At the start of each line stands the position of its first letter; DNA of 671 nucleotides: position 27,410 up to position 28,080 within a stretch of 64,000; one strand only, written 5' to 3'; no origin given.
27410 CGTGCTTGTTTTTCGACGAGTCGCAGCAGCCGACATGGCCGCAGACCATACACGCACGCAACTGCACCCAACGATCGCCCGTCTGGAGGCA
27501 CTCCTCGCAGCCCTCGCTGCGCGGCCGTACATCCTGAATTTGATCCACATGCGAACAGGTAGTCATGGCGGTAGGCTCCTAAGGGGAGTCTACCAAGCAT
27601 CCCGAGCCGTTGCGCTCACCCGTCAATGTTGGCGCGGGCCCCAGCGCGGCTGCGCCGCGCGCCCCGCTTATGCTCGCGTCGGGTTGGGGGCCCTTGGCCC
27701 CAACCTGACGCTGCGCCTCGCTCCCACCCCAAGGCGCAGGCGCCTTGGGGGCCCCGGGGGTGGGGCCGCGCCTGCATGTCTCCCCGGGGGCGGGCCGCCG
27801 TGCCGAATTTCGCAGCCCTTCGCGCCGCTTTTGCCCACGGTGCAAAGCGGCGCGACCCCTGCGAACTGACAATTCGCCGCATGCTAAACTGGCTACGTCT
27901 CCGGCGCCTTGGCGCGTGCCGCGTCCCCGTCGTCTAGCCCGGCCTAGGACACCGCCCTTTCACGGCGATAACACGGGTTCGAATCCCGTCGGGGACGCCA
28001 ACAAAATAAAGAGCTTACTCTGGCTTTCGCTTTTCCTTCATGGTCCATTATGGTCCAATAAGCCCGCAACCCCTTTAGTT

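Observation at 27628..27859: Modular dispersed intergenic repeat family, with four long and about seven short copies, that brackets accessory gene cassettes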

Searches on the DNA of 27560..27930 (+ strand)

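Call 25: search_rna_families(source=window, start=27560, end=27930, threshold=evalue, max_evalue=10)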
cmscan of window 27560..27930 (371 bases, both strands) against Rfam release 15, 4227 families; matches with E-value up to 10: 1.
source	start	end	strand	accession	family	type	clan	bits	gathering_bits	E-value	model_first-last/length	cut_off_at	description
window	27674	27715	+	RF04277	mir-1268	Gene; miRNA;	-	14.4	83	8.1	1-52/52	no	mir-1268 microRNA precursor family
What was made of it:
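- On Rfam RNA families (including Acido-1, Acido-Lenti-1, HEARO): At E up to 10 the only hit is a chance miRNA match at E 8.1 (call 25).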

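Call 89: search_dna_similar(query=window:27628-27865:+, collection=plasmids, mode=distant, max_rows=10)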
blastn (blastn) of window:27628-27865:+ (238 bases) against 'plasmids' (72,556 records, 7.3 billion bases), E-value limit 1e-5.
No match.
